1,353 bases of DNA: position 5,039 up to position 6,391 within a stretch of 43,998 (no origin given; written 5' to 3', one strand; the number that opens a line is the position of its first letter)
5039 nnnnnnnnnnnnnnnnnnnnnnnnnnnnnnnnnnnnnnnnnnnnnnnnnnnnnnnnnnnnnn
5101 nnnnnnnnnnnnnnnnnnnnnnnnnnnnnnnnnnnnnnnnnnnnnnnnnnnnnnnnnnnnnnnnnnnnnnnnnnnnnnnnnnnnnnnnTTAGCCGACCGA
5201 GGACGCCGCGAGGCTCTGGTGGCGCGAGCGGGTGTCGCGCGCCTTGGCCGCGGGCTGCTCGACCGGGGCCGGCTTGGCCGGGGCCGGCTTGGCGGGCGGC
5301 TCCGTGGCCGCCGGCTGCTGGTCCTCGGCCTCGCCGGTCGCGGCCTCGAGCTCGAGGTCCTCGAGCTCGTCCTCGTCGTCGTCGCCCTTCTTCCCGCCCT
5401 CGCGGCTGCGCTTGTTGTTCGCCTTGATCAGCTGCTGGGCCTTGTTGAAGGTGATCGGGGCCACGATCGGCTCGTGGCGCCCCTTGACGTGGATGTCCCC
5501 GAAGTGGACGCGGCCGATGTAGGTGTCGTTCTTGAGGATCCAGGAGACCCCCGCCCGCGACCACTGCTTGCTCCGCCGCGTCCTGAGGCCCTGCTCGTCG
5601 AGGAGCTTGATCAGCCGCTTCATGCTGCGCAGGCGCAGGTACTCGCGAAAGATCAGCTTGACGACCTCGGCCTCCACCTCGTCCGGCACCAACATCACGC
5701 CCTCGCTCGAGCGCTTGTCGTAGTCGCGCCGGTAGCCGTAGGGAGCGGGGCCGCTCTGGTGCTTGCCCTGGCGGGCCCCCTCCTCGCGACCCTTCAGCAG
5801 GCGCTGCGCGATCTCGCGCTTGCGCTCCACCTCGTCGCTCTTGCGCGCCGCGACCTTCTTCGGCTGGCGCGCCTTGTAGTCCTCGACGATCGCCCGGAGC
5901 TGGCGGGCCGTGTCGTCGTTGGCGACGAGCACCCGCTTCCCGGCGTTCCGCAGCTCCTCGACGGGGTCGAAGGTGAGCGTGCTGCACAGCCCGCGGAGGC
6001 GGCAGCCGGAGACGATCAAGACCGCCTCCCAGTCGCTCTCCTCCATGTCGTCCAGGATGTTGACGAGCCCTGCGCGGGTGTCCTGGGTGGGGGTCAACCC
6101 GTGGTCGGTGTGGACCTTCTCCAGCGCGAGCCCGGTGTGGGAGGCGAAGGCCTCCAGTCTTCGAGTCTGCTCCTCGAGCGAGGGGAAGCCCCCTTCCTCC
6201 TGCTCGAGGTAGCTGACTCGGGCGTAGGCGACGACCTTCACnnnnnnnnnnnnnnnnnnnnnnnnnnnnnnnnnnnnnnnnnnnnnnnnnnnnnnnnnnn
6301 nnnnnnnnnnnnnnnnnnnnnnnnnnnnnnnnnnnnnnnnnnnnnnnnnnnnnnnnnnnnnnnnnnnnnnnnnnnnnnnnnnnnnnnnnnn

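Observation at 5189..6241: Atypically short serine recombinase lacking the zinc-ribbon/coiled-coil tail, with a histone-like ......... C-terminus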

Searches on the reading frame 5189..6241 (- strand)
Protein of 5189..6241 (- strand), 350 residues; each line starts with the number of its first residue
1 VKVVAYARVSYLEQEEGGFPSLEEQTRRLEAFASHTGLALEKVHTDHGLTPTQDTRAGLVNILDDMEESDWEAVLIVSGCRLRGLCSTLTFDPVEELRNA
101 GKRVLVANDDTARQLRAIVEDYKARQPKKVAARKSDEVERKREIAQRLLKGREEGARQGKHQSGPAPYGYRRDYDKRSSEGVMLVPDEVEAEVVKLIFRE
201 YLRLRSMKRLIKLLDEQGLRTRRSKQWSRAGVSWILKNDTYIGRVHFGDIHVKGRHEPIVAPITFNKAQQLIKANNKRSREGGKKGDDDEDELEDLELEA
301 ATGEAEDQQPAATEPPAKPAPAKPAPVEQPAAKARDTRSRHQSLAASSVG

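Call 3: search_protein_families(library=pfam, proteins=[window:5189-6241:-], max_evalue=1)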
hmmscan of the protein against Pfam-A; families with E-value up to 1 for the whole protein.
window:5189-6241:- (350 aa): 3 families
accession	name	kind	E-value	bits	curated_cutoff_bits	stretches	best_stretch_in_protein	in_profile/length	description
PF07508.19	Recombinase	-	1.5e-18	67.4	21.1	1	189-274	2-101/102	Recombinase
PF00239.26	Resolvase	-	6.6e-09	36.4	23.3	1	3-160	1-144/145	Resolvase, N terminal domain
PF25504.1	HEAT_5MP1_2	-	0.17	12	26.5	1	184-221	162-199/241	5MP1/2 HEAT domain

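Call 4: search_protein_families(library=ncbifam, proteins=[window:5189-6241:-], max_evalue=1)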
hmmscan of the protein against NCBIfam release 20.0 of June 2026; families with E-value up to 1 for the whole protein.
window:5189-6241:- (350 aa): 6 families
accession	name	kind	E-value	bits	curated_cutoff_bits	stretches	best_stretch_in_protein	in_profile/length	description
NF047343.1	SCCmet_CcrB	equivalog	1.8e-17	63.2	900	1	2-249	8-240/542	cassette chromosome recombinase CcrB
NF041201.1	recomb_XisF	equivalog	5.9e-14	51.9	375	1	4-283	2-286/465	fdxN element excision recombinase XisF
NF047347.1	SCCmet_CcrC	equivalog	7e-11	41.3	900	1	2-249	4-242/558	cassette chromosome recombinase CcrC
NF033518.0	transpos_IS607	equivalog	4.5e-09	36.1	110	1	2-121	55-166/187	IS607 family transposase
NF047344.1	SCCmet_CcrA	equivalog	1.2e-08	34.5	700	1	143-276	130-252/442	cassette chromosome recombinase CcrA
NF049883.1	resolv_YneB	equivalog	3.9e-05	23.2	175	1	2-85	1-82/211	YneB family resolvase-like protein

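Call 5: find_homologous_proteins(query=window:5189-6241:-)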
Query window:5189-6241:- (350 aa): 347 proteins with E <= 0.001 among 8000 candidates; the best 120 are listed.
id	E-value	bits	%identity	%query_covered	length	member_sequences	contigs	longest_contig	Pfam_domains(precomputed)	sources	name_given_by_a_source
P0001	2.7e-226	768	100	100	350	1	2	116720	PF07508.20,PF00239.27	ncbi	ncbi:MAG: recombinase family protein [Planctomycetota bacterium]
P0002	3.4e-154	531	74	95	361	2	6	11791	PF07508.20,PF00239.27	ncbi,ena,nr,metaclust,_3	ncbi:MAG TPA: hypothetical protein DEA08_29090 [Planctomycetes bacterium]|nr:hypothetical protein [P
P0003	2.9e-148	512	81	80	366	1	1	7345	PF07508.20,PF00239.27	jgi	jgi:site-specific DNA recombinase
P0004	1.1e-139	484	77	80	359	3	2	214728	PF07508.20,PF00239.27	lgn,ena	-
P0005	6.8e-139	481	73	84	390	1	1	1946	PF07508.20,PF00239.27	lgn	-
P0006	1.8e-137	476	66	99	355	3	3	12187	PF07508.20,PF00239.27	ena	-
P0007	1.5e-136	473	64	99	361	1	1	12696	PF07508.20,PF00239.27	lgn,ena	-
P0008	1.4e-132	460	75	80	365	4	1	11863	PF07508.20,PF00239.27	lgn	-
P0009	1.0e-130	454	64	92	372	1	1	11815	PF07508.20,PF00239.27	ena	-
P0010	1.8e-126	440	62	98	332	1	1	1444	PF07508.20,PF00239.27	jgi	-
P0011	1.7e-125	437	62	98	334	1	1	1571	PF07508.20,PF00239.27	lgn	-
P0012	4.6e-124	432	68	81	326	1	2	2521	PF07508.20,PF00239.27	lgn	-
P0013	7.3e-123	428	64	91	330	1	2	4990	PF07508.20,PF00239.27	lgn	-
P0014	1.6e-114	401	61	92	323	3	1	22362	PF07508.20,PF00239.27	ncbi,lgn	-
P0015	4.6e-111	390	66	80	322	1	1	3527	PF07508.20,PF00239.27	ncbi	-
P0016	1.1e-109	385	64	84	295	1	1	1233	PF07508.20,PF00239.27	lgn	-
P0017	4.2e-109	383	63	82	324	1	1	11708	PF07508.20,PF00239.27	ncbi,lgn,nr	ncbi:MAG: recombinase family protein [Planctomycetota bacterium]|nr:MAG: recombinase family protein 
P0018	3.4e-107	377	56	95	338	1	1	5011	PF07508.20,PF00239.27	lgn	-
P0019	6.7e-106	373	64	80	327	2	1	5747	PF07508.20,PF00239.27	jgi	-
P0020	2.1e-105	371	63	80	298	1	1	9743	PF07508.20,PF00239.27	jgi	jgi:site-specific DNA recombinase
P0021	3.9e-104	367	62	80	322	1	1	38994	PF07508.20,PF00239.27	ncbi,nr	ncbi:MAG: recombinase family protein [Planctomycetes bacterium]|nr:recombinase family protein [Planc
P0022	1.0e-101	359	58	87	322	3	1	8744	PF07508.20,PF00239.27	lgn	-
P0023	1.2e-101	359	60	83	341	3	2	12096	PF07508.20,PF00239.27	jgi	jgi:site-specific DNA recombinase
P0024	2.6e-101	357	62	79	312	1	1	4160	PF07508.20,PF00239.27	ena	-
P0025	3.7e-101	357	58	88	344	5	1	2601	PF07508.20,PF00239.27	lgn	-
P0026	4.0e-101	357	62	80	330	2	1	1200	PF07508.20,PF00239.27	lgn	-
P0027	8.2e-101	356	57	93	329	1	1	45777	PF07508.20,PF00239.27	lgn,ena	-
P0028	3.8e-99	350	58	89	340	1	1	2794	PF07508.20,PF00239.27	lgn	-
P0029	6.2e-99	350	62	80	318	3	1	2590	PF07508.20,PF00239.27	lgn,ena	-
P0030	6.2e-99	350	62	80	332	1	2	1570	PF07508.20,PF00239.27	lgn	-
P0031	1.3e-97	345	58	86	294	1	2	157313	PF07508.20,PF00239.27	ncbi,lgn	ncbi:MAG: recombinase family protein [Planctomycetota bacterium]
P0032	2.7e-97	344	59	80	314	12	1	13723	PF07508.20,PF00239.27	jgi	jgi:site-specific DNA recombinase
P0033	4.3e-97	344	60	81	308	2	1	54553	PF07508.20,PF00239.27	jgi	-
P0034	1.6e-95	338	57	80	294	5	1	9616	PF07508.20,PF00239.27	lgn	-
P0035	4.3e-95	337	60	80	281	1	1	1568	PF07508.20,PF00239.27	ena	-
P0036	6.7e-95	336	58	80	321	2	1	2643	PF07508.20,PF00239.27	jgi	jgi:DNA invertase Pin-like site-specific DNA recombinase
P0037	1.4e-94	335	64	71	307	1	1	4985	PF07508.20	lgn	-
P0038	3.7e-81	291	50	89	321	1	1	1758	PF07508.20,PF00239.27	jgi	jgi:site-specific DNA recombinase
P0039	3.9e-80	288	50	91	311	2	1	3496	PF07508.20,PF00239.27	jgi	jgi:DNA invertase Pin-like site-specific DNA recombinase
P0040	2.8e-79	285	48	91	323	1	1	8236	PF07508.20,PF00239.27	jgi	jgi:site-specific DNA recombinase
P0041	2.2e-77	279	51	80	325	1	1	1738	PF07508.20,PF00239.27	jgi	-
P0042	6.9e-77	277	51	80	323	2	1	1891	PF07508.20,PF00239.27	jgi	jgi:DNA invertase Pin-like site-specific DNA recombinase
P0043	1.5e-76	276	49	80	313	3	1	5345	PF07508.20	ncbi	-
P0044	4.7e-75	271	50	80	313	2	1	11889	PF07508.20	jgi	jgi:site-specific DNA recombinase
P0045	7.0e-75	271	51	80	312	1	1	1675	PF07508.20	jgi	jgi:site-specific DNA recombinase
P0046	7.7e-75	270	49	80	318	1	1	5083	PF07508.20,PF00239.27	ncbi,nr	ncbi:recombinase family protein [bacterium]|nr:recombinase family protein [bacterium]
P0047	3.6e-73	265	49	80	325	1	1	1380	PF07508.20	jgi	jgi:DNA invertase Pin-like site-specific DNA recombinase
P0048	1.7e-72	263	49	80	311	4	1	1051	PF07508.20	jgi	-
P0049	1.8e-72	263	48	82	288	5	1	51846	PF07508.20,PF00239.27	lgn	-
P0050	2.0e-72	263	73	45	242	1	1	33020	PF07508.20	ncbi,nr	ncbi:MAG: recombinase family protein [Planctomycetes bacterium]|nr:recombinase family protein [Planc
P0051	1.6e-71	260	50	80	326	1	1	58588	PF07508.20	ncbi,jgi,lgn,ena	jgi:site-specific DNA recombinase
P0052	9.2e-71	257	47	78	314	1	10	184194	PF07508.20,PF00239.27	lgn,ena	-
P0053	8.1e-70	254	48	79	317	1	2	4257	PF07508.20,PF00239.27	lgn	-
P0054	1.5e-69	253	47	81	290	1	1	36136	PF07508.20,PF00239.27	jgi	jgi:site-specific DNA recombinase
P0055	6.0e-69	251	46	83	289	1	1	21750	PF07508.20,PF00239.27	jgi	jgi:site-specific DNA recombinase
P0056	7.4e-69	251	48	81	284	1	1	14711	PF07508.20,PF00239.27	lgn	-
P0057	3.1e-68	249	47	84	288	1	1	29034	PF07508.20,PF00239.27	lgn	-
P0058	1.6e-67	246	48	82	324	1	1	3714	PF07508.20,PF00239.27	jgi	jgi:site-specific DNA recombinase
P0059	5.0e-65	238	44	80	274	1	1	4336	PF07508.20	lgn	-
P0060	2.4e-63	233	45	81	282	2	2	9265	PF07508.20,PF00239.27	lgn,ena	-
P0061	1.3e-62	230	46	81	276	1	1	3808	PF07508.20,PF00239.27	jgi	jgi:site-specific DNA recombinase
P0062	2.1e-60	223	45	76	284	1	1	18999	PF07508.20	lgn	-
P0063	2.1e-57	213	43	81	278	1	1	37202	PF07508.20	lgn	-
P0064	3.1e-54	203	44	81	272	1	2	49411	PF07508.20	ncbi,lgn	-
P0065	5.0e-54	202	40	83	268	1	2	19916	PF07508.20,PF00239.27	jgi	jgi:hypothetical protein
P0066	2.9e-52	196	43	79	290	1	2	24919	PF07508.20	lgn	-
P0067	8.3e-52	195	56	44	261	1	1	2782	PF07508.20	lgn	-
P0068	1.2e-51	194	56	50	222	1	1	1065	PF07508.20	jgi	jgi:hypothetical protein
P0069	2.2e-51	193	45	73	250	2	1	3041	PF07508.20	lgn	-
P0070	4.1e-51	192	58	51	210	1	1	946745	PF07508.20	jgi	-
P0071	1.3e-50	191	64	40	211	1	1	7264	PF07508.20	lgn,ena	-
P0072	1.4e-49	187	62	41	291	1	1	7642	PF07508.20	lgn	-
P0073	2.6e-49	187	63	40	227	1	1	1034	PF07508.20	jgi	jgi:hypothetical protein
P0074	1.7e-48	184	61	42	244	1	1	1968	PF07508.20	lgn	-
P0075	2.9e-48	183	62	40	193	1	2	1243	PF07508.20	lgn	-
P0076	4.5e-48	183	41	78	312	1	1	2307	PF07508.20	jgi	jgi:hypothetical protein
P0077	5.1e-47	179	60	39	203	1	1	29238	PF07508.20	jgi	jgi:hypothetical protein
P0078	7.8e-47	178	42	70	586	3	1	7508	PF07508.20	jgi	-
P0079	3.2e-46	176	42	80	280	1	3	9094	PF07508.20,PF00239.27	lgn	-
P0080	6.2e-44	169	59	39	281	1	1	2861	PF07508.20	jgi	-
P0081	4.7e-42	163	45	63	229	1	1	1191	PF07508.20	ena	-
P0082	2.5e-41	160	58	41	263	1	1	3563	PF07508.20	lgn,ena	-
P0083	6.1e-18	83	33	81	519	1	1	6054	PF07508.20,PF00239.27,PF13408.13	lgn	-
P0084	8.4e-14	70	29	76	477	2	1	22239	PF07508.20,PF00239.27,PF13408.13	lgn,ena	-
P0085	1.2e-13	69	31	78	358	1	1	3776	PF07508.20,PF00239.27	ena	-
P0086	1.8e-13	69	29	80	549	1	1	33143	PF07508.20,PF00239.27,PF13408.13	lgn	-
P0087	1.8e-13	69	30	79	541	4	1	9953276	PF07508.20,PF00239.27,PF13408.13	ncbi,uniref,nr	ncbi:recombinase family protein [Bradyrhizobium barranii subsp. apii]|uniref:recombinase family prot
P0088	2.1e-13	69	26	79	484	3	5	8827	PF07508.20,PF00239.27,PF13408.13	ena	-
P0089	4.8e-13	67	31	79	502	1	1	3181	PF07508.20,PF00239.27,PF13408.13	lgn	-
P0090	5.4e-13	67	30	77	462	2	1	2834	PF07508.20,PF00239.27,PF13408.13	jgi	-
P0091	1.1e-12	66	28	71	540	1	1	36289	PF07508.20,PF00239.27,PF13408.13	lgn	-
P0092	2.0e-12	65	29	73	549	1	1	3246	PF07508.20,PF00239.27,PF13408.13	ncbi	-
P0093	3.0e-12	65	30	79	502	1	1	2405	PF07508.20,PF00239.27,PF13408.13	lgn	-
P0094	3.1e-12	65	28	81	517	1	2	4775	PF07508.20,PF00239.27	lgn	-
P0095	4.0e-12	64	31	70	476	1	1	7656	PF07508.20,PF00239.27,PF13408.13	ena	-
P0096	8.5e-12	63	32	80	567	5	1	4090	PF07508.20,PF00239.27,PF13408.13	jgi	jgi:site-specific DNA recombinase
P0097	8.8e-12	63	33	37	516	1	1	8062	PF07508.20,PF00239.27,PF13408.13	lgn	-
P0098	9.3e-12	63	30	74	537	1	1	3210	PF07508.20,PF00239.27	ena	-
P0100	1.2e-11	63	30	70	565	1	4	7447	PF07508.20,PF00239.27,PF13408.13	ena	-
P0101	1.6e-11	62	32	71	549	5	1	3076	PF07508.20,PF00239.27,PF13408.13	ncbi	ncbi:MAG: recombinase family protein, partial [Candidatus Levyibacteriota bacterium]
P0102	1.7e-11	62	31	71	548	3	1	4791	PF07508.20,PF00239.27,PF13408.13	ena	-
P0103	2.2e-11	62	33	71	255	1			PF07508.20,PF00239.27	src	-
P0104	4.1e-11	61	31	71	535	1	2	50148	PF07508.20,PF00239.27,PF13408.13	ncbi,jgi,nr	ncbi:recombinase family protein [Candidatus Microgenomates bacterium]|nr:MAG: recombinase family pro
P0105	5.6e-11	61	27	77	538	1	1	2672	PF07508.20,PF00239.27,PF13408.13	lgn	-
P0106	7.3e-11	60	31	71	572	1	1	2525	PF07508.20,PF00239.27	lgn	-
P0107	8.7e-11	60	28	79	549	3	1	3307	PF07508.20,PF00239.27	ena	-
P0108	1.0e-10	60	33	73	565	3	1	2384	PF07508.20,PF00239.27,PF13408.13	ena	-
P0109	1.3e-10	59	30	71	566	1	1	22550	PF07508.20,PF00239.27,PF13408.13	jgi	jgi:site-specific DNA recombinase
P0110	1.4e-10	59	32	80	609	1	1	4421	PF07508.20,PF00239.27,PF13408.13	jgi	jgi:site-specific DNA recombinase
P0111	1.5e-10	59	26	80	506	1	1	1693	PF07508.20,PF00239.27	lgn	-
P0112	2.5e-10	58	27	77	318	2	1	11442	PF07508.20,PF00239.27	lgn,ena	-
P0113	4.5e-10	58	25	76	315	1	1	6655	PF07508.20,PF00239.27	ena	-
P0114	5.9e-10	57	29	73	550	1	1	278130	PF07508.20,PF00239.27,PF13408.13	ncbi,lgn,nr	ncbi:MAG: recombinase family protein [Candidatus Jorgensenbacteria bacterium]|nr:recombinase family 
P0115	6.9e-10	57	28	71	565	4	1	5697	PF07508.20,PF00239.27,PF13408.13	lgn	-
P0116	9.0e-10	57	29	74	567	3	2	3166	PF07508.20,PF00239.27,PF13408.13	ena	-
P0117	1.0e-9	56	27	74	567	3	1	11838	PF07508.20,PF00239.27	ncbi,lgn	-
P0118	1.0e-9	56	29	73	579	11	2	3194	PF07508.20,PF00239.27,PF13408.13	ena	-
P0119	1.0e-9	56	29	71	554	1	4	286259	PF07508.20,PF00239.27,PF13408.13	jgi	jgi:site-specific DNA recombinase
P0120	1.1e-9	56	28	77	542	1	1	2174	PF07508.20,PF00239.27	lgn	-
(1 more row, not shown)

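Call 6: search_solved_structures(query=window:5189-6241:-, max_evalue=0.01, show_alignments=2)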
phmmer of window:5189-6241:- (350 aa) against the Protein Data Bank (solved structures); distinct sequences matched with E-value up to 0.01: 5.
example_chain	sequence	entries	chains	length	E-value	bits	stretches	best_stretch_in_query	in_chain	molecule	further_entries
9dxh_A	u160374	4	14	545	2.6e-06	30.4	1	47-247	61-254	Resolvase homolog YokA | Site-specific recombinase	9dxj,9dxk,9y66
9dxd_A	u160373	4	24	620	3.2e-06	30.1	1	47-247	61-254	Resolvase homolog YokA,SPbeta prophage-derived uncharacterized protein YotN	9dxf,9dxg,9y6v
6dnw_A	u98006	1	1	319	1.4e-05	28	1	184-277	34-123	Putative integrase [Bacteriophage A118]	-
4kis_A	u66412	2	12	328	1.5e-05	27.9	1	184-277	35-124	Putative integrase [Bacteriophage A118] | A118 serine integrase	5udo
3bvp_A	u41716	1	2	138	2e-05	27.5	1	2-82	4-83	TP901-1 Integrase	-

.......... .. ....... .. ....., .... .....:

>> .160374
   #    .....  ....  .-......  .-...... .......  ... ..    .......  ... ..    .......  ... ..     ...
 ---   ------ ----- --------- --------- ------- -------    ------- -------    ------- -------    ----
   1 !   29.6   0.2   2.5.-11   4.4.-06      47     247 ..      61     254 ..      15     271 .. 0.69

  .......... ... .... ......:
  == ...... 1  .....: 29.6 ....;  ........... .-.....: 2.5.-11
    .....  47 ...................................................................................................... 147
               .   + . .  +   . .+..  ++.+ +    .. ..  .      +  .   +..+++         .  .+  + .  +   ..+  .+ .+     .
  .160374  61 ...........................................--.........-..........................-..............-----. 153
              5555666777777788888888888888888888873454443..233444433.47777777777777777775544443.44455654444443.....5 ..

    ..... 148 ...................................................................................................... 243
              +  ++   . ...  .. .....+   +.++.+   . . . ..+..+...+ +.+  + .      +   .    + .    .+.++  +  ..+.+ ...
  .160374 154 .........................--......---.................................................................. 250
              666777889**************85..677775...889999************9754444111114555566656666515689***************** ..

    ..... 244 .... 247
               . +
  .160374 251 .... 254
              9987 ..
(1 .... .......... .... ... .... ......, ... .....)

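Call 9: find_encoding_contigs(protein=P0004, flank=8000, max_places=2)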
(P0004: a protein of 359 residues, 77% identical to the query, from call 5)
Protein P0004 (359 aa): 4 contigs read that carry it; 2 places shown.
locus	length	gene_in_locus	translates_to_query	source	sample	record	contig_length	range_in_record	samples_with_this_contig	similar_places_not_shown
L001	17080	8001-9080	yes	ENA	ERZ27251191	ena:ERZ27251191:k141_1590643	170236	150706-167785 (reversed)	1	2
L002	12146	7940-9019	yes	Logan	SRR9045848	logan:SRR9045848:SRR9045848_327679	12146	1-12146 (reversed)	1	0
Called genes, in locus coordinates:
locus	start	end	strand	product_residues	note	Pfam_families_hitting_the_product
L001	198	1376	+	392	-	-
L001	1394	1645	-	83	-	-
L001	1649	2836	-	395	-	-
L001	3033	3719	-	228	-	-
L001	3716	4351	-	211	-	PF08281:Sigma70_r4_2 (weak)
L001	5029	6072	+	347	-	-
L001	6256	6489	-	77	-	-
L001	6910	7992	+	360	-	PF00022:Actin (faint), PF06723:MreB_Mbl, PF25229:Salactin (weak)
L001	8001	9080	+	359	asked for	PF00239:Resolvase, PF07508:Recombinase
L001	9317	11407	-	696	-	PF00069:Pkinase, PF01636:APH (faint), PF03109:ABC1 (faint), PF07714:PK_Tyr_Ser-Thr, PF08238:Sel1 (weak)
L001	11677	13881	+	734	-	PF00069:Pkinase, PF01636:APH (faint), PF07714:PK_Tyr_Ser-Thr, PF03109:ABC1 (weak), PF00400:WD40 (faint)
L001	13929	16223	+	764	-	PF00324:AA_permease, PF13520:AA_permease_2, PF03522:SLC12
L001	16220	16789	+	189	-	PF28549:NDPSase_N, PF00293:NUDIX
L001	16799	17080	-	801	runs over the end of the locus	PF00069:Pkinase, PF07714:PK_Tyr_Ser-Thr, PF13428:TPR_14 (faint), PF00515:TPR_1 (faint), PF07719:TPR_2 (faint), PF13371:TPR_9 (faint), PF13431:TPR_17 (faint), PF13432:TPR_16 (weak), +7 more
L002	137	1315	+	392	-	-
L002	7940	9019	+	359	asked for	PF00239:Resolvase, PF07508:Recombinase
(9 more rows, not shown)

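Call 10: find_encoding_contigs(protein=P0052, flank=8000, max_places=2)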
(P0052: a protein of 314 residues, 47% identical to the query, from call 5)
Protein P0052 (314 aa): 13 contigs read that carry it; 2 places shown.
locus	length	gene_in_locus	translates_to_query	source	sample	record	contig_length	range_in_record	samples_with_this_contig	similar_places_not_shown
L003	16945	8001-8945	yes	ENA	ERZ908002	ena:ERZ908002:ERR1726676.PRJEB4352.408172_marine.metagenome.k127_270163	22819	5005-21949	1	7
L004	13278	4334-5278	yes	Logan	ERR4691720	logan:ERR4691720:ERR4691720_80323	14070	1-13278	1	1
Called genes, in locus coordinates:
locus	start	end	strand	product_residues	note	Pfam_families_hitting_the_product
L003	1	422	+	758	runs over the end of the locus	PF00595:PDZ (faint), PF13180:PDZ_2, PF17820:PDZ_6, PF13442:Cytochrome_CBB3, PF00034:Cytochrom_C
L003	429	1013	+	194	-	-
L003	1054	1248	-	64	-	-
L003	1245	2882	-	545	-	PF25019:LRR_R13L1-DRL21 (faint), PF00560:LRR_1 (faint), PF12799:LRR_4 (faint), PF23952:LRR_EndoS (faint), PF23598:LRR_14, PF13855:LRR_8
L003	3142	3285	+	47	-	-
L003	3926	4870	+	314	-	-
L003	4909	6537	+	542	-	-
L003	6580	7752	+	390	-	PF25229:Salactin (weak), PF00022:Actin (weak), PF06723:MreB_Mbl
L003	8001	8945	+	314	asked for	PF00239:Resolvase (weak), PF07508:Recombinase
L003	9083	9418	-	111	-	-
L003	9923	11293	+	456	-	-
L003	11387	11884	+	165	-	-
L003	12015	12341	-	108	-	-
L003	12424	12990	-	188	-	PF05995:CDO_I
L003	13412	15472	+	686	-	-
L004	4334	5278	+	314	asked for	PF00239:Resolvase (weak), PF07508:Recombinase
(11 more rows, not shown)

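Call 11: find_encoding_contigs(protein=P0064, flank=8000, max_places=1)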
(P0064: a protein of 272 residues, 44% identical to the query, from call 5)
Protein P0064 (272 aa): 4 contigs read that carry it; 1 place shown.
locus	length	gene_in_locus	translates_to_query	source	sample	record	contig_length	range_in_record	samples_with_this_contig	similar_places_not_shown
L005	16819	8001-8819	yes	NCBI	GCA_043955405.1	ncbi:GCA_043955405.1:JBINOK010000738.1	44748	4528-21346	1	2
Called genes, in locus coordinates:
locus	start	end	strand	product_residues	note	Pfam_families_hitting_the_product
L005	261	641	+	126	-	-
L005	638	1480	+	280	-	-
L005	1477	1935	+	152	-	-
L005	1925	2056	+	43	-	-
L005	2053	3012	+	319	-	PF13489:Methyltransf_23 (weak), PF05175:MTS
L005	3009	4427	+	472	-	PF01555:N6_N4_Mtase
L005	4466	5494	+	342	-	-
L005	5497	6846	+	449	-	-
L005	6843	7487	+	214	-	-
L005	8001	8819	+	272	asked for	PF07508:Recombinase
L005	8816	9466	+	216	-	-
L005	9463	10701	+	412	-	PF03781:FGE-sulfatase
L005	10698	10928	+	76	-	-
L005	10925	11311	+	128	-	-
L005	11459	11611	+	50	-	-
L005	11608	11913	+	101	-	-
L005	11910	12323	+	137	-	-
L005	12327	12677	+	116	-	-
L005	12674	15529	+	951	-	-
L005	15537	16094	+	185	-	-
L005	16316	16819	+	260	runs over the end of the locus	-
